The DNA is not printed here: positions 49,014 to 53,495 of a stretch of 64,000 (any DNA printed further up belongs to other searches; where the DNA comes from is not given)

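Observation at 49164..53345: Giant (~1394 aa) secreted protein heading the pilMNO operon, with an unrecognised GW-aromatic tandem motif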

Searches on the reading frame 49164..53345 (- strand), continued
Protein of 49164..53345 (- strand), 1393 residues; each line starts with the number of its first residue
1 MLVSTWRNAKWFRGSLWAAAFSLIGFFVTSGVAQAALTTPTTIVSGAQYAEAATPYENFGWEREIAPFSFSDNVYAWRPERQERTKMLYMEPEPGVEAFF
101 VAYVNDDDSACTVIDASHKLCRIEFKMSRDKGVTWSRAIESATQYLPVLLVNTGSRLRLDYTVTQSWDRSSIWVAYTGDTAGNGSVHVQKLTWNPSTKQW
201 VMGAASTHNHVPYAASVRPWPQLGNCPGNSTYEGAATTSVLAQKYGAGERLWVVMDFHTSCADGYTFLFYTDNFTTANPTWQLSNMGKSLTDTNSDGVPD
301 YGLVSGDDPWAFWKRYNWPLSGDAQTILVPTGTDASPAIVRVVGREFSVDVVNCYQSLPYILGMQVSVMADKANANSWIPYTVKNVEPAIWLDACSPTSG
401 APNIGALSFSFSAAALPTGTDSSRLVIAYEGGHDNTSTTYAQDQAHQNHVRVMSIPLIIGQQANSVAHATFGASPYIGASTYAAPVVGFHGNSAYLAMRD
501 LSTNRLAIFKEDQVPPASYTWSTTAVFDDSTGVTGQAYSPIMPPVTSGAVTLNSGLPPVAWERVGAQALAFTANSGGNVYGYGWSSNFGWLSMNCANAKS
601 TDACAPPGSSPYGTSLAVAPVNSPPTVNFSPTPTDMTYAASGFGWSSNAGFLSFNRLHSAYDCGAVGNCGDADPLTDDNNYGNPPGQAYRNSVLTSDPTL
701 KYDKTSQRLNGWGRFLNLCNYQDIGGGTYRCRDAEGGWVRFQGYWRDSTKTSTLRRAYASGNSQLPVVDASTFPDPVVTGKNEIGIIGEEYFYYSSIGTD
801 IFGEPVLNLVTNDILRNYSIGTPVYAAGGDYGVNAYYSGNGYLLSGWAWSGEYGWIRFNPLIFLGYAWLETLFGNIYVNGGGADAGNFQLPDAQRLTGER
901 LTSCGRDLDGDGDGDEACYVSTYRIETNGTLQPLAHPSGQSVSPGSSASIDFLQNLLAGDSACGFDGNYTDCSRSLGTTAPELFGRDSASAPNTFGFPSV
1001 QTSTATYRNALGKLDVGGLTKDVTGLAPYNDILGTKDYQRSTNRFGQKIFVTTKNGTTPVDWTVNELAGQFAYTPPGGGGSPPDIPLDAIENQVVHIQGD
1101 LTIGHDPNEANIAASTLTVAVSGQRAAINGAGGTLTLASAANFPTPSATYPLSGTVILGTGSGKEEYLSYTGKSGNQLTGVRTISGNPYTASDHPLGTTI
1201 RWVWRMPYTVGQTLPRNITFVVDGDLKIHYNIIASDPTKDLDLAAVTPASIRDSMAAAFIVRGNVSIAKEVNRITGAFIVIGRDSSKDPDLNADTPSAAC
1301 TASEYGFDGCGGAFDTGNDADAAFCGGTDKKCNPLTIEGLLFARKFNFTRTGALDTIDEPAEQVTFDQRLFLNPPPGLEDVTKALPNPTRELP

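Call 34: find_related_loci(query=A1, collection=genome_contigs, flank=10000)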
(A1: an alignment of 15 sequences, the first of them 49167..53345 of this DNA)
Query A1 (1393 aa) in genome_contigs; peptide patterns used: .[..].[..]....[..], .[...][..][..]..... (x = any residue, [..] = any of these).
15 stretches matched a pattern; 9 encode a relative of the query (tblastn E <= 1e-3); 9 distinct loci.
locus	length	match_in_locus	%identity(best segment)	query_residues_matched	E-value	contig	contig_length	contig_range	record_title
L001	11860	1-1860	74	785-1393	0e+0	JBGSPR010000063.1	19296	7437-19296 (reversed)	MAG: Patescibacteria group bacterium isolate JTS-AC309 k141_2592226, whole genome shotgun sequence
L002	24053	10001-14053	35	21-1387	0e+0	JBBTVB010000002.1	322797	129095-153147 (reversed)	MAG: Patescibacteria group bacterium isolate H32-bin092_1 H32_bin092_1_000000000002, whole genome shotgun sequence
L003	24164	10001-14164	34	24-1393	0e+0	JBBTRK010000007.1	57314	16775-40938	MAG: Patescibacteria group bacterium isolate H52-bin111_1 H52_bin111_1_000000000007, whole genome shotgun sequence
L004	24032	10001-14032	34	24-1393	0e+0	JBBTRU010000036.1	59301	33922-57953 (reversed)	MAG: Patescibacteria group bacterium isolate H51-bin156_1 H51_bin156_1_000000000036, whole genome shotgun sequence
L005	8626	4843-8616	32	12-1390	1e-169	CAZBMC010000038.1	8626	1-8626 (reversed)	MAG TPA_asm: uncultured Gammaproteobacteria bacterium isolate SRP329715_co1_47 genome assembly, contig: NODE_12571_lengt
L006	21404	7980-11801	35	20-1393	2e-146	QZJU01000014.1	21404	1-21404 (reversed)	MAG: Candidatus Parcubacteria bacterium isolate SURF_31 contig-100_3690_length_21404_read_count_3305923, whole genome sh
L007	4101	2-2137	38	643-1393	1e-136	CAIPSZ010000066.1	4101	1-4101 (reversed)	Candidatus Kerfeldbacteria bacterium isolate T7-022_bin-570 genome assembly, contig: bin-570:066/195, whole genome shotg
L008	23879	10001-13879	32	16-1393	1e-172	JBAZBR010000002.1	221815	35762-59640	MAG: Patescibacteria group bacterium isolate SO_2017_GW1_117 NODE_447_length_221815_cov_1.445924_OW334_2017, whole genom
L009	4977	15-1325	34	907-1393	9e-64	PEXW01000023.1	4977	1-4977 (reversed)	MAG: Candidatus Kerfeldbacteria bacterium CG08_land_8_20_14_0_20_43_14 CG08_land_8_20_14_0.20_scaffold_16052_c, whole ge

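Call 36: find_homologous_proteins(query=A1, max_evalue=0.001)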
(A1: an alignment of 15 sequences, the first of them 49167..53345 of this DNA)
Query A1 (15 sequences) (1393 aa, profile of the alignment): 1 proteins with E <= 0.001 among 8000 candidates.
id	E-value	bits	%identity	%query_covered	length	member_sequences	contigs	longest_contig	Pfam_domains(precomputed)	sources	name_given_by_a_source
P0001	0.0e+0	1551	100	100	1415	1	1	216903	-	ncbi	-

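Call 59: find_related_loci(query=A5, collection=metagenome_contigs, flank=10000)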
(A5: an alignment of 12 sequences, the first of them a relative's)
Query A5 (628 aa) in metagenome_contigs; peptide patterns used: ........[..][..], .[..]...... (x = any residue, [..] = any of these).
289 stretches matched a pattern; 32 encode a relative of the query (tblastn E <= 1e-3); 32 distinct loci.
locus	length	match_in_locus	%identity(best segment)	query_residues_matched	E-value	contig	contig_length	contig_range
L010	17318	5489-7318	49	4-628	1e-177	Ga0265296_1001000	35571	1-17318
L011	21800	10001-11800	43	7-628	4e-148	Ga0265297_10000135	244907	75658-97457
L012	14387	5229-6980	42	4-627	4e-147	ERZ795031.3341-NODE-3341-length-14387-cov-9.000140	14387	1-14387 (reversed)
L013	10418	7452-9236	42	23-628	2e-144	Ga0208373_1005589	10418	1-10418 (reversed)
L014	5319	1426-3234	44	26-628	2e-138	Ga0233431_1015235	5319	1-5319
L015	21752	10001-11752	42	26-628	2e-136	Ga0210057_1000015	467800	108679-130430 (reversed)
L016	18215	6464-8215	42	26-628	2e-136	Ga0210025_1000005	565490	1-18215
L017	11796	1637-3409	42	23-628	3e-136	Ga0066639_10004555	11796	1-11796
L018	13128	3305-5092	40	12-626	7e-133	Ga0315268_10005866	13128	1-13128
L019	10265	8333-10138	39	5-628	2e-127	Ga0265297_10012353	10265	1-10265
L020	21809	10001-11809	40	4-626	4e-126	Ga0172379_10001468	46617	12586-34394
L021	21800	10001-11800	40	4-628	1e-133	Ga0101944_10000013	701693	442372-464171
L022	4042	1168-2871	40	23-626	6e-127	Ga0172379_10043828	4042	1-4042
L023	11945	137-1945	39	15-628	4e-119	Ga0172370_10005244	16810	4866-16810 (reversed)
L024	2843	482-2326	38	1-628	6e-123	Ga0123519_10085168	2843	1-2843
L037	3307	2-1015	40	299-628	3e-67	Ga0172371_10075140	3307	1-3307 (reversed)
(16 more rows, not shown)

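Call 70: search_protein_families(library=ncbifam, proteins=[P0019, P0021, P0127, P0024, P0068, P0002, P0007, P0118], max_evalue=0.1)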
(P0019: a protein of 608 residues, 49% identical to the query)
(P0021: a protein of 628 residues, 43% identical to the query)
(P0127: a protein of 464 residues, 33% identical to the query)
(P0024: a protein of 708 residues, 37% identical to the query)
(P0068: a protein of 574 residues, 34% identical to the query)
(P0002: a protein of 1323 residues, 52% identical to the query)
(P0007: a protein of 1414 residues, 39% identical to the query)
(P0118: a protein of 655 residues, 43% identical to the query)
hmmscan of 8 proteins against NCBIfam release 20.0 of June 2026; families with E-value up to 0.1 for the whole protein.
P0019 (608 aa): 0 families

P0021 (628 aa): 0 families

P0127 (464 aa): 0 families

P0024 (708 aa): 1 family
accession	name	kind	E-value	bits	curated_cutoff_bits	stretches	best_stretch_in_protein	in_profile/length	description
NF033662.1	acid_disulf_rpt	repeat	5e-09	35.7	41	1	274-302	4-32/32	acidic double-disulfide repeat-containing protein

P0068 (574 aa): 0 families

P0002 (1323 aa): 0 families

P0007 (1414 aa): 0 families

P0118 (655 aa): 0 families

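Call 72: search_solved_structures(query=A5, max_evalue=10)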
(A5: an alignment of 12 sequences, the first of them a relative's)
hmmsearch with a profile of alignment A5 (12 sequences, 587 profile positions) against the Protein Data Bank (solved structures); distinct sequences matched with E-value up to 10: 2.
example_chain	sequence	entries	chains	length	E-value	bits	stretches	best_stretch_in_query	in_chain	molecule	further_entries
2aa1_B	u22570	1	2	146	0.5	11.9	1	293-326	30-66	Hemoglobin beta-C chain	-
8jw0_Q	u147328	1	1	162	0.51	11.9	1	82-107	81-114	Chlorophyll a-chlorophyll c-peridinin-protein-complex I-17, acpPCI-17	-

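Call 73: search_solved_structures(query=A1, max_evalue=10)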
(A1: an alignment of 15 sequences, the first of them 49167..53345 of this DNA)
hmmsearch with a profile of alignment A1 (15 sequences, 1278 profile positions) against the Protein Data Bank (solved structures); distinct sequences matched with E-value up to 10: 0.

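Call 85: search_protein_families(library=pfam, alignment_id=A4, max_evalue=5)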
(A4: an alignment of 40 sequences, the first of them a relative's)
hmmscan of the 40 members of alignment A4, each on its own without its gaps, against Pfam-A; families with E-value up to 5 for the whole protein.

A. member 1, P0019 (608 aa): 1 family
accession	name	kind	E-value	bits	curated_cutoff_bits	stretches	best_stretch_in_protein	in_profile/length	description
PF01551.29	Peptidase_M23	-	0.15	12.7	28.7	1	397-440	10-52/96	Peptidase family M23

B. families by the number of members that match (of 40 scanned): 22 families
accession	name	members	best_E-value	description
PF23981.1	DUF7305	8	0.00032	Domain of unknown function (DUF7305)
PF25788.1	Ig_Rha78A_N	2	1.5e-11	Rha78A-like, N-terminal immunoglobulin domain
PF13948.11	DUF4215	2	6e-06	Domain of unknown function (DUF4215)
PF18911.6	PKD_4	1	0.0012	PKD domain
PF24893.1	DUF7743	1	0.044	Domain of unknown function (DUF7743)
PF23140.1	Gp80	1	0.055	Podophage GP4 fiber I protein gp80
PF12911.12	OppC_N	1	0.06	N-terminal TM domain of oligopeptide transport permease C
PF22352.2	K319L-like_PKD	1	0.078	K319L-like, PKD domain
PF25544.1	Ependymin_amoebozoa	1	0.093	Ependymin domain, amoebozoa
PF18612.7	Bac_A_amyl_C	1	0.094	Bacterial Alpha amylase C-terminal domain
PF12561.13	TagA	1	0.098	ToxR activated gene A lipoprotein domain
PF03857.18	Colicin_im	1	0.099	Colicin immunity protein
PF05271.16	Tobravirus_2B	1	0.1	Tobravirus 2B protein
PF13128.11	DUF3954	1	0.14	Protein of unknown function (DUF3954)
PF01551.29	Peptidase_M23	1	0.15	Peptidase family M23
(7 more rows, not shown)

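Call 87: search_protein_families(library=pfam, proteins=[P0024, P0030, P0064, P0023, P0025, P0027, P0029, P0032, P0033, P0034], max_evalue=5)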
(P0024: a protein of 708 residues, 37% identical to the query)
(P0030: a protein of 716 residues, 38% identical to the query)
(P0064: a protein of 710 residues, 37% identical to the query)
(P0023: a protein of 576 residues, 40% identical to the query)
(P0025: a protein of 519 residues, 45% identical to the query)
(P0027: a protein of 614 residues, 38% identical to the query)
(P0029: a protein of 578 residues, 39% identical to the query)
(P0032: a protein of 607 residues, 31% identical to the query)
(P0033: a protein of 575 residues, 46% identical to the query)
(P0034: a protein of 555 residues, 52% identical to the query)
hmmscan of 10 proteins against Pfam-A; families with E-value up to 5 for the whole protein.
P0024 (708 aa): 0 families

P0030 (716 aa): 1 family
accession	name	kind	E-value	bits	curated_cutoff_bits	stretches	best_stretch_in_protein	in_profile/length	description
PF13901.12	RH_dom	-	2.3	8.5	28.1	1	348-405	146-204/206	Rubicon Homology Domain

P0064 (710 aa): 3 families
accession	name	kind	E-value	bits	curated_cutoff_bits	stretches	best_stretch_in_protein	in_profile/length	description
PF25788.1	Ig_Rha78A_N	-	1.5e-11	44.9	27.4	1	242-321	18-101/105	Rha78A-like, N-terminal immunoglobulin domain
PF18911.6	PKD_4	-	0.0012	19.3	27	1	363-413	28-76/85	PKD domain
PF00801.26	PKD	-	0.16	12.4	23.5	1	366-411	26-71/80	PKD domain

P0023 (576 aa): 2 families
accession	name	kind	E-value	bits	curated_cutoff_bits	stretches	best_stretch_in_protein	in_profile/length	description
PF13948.11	DUF4215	-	6e-06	26.9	27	1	30-64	16-44/47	Domain of unknown function (DUF4215)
PF23981.1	DUF7305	-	0.0095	16.3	27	1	417-533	65-172/185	Domain of unknown function (DUF7305)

P0025 (519 aa): 1 family
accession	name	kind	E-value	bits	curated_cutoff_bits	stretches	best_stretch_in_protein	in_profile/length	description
PF23981.1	DUF7305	-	0.087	13.1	27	1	338-469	51-169/185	Domain of unknown function (DUF7305)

P0027 (614 aa): 0 families

P0029 (578 aa): 0 families

P0032 (607 aa): 1 family
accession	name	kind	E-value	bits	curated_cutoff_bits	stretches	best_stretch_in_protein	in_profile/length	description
PF13128.11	DUF3954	-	0.14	12.4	23.7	1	413-424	5-16/49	Protein of unknown function (DUF3954)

P0033 (575 aa): 3 families
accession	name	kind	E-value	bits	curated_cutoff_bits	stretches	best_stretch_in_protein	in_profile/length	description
PF25788.1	Ig_Rha78A_N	-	8.4e-09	36.1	27.4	1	106-187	17-98/105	Rha78A-like, N-terminal immunoglobulin domain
PF24893.1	DUF7743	-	0.044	13.9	27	1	264-314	14-58/120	Domain of unknown function (DUF7743)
PF22352.2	K319L-like_PKD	-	0.078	13.4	27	1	235-293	25-83/84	K319L-like, PKD domain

P0034 (555 aa): 0 families
